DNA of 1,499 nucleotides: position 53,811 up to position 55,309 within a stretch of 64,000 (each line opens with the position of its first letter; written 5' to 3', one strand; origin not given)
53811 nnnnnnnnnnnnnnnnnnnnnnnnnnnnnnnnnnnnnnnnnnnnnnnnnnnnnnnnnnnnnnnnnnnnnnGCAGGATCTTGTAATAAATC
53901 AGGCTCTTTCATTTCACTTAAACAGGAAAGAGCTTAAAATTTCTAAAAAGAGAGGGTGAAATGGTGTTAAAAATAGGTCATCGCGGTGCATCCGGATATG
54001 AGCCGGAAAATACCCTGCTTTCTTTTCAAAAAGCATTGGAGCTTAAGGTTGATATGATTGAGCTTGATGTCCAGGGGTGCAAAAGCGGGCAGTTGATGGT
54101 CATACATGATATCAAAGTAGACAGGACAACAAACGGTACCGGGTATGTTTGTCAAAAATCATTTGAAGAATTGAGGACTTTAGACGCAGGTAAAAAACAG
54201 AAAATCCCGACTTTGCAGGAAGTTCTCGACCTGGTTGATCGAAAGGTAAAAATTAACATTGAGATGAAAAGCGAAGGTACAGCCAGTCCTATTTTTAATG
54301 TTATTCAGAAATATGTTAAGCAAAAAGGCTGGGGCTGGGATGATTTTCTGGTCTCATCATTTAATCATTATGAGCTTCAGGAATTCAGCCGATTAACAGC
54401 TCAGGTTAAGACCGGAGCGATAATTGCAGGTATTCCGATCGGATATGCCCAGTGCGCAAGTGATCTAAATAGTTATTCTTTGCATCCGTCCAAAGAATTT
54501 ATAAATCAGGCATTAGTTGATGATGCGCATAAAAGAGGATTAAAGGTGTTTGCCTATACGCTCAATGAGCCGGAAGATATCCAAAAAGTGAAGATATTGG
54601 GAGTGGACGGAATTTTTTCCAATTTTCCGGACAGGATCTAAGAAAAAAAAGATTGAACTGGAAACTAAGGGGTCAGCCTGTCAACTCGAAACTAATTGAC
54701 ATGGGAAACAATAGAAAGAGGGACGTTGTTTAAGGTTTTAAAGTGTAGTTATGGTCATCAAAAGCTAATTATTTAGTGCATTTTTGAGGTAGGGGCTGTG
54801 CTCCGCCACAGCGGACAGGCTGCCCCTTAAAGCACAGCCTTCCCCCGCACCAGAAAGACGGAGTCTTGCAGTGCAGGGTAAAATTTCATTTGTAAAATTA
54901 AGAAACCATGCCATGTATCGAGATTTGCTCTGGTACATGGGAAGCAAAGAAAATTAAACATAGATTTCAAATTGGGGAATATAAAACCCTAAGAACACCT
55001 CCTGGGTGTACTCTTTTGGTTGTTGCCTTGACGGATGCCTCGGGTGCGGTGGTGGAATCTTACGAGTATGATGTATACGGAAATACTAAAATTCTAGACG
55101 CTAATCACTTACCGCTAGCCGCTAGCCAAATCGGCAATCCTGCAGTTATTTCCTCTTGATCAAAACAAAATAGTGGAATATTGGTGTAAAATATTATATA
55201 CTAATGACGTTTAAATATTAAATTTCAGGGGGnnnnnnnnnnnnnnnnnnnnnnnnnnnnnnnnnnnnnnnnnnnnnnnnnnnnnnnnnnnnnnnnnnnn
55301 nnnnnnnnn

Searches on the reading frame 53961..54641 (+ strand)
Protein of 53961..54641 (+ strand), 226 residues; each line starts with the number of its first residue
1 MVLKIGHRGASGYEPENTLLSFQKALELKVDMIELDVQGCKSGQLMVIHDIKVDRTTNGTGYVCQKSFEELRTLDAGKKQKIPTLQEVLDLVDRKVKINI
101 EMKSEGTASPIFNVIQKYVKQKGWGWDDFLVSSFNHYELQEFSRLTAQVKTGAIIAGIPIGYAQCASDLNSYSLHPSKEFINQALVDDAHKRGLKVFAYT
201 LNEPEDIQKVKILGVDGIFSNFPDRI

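Call 22: search_protein_families(library=pfam, max_evalue=1, proteins=[window:53961-54641:+])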
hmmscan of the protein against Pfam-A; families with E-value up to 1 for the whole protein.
window:53961-54641:+ (226 aa): 3 families
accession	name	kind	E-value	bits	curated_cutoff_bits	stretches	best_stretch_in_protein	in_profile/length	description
PF03009.23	GDPD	-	5.1e-48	164.7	23.6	1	7-224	1-243/244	Glycerophosphoryl diester phosphodiesterase family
PF08083.16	PROCN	-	0.0011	18.2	27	1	78-127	308-357/407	PROCN (NUC071) domain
PF19233.4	DUF5886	-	0.15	12.9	36.5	1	30-102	49-118/135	Family of unknown function (DUF5886)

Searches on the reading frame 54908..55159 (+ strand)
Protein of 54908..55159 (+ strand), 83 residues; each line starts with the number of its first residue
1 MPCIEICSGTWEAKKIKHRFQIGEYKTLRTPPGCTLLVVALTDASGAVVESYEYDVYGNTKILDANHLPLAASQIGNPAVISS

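Call 22: search_protein_families(library=pfam, max_evalue=1, proteins=[window:54908-55159:+])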
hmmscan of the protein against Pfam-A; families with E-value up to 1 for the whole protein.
window:54908-55159:+ (83 aa): 2 families
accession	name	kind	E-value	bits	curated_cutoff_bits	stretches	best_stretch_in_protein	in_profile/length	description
PF05593.20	RHS_repeat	-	0.034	15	22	1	38-59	7-27/38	RHS Repeat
PF03527.20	RHS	-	0.12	12.7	27.9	1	40-60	14-34/38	RHS protein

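Call 100: search_protein_families(library=ncbifam, max_evalue=1, proteins=[window:54908-55159:+])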
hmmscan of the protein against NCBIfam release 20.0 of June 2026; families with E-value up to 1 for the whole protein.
window:54908-55159:+ (83 aa): 0 families
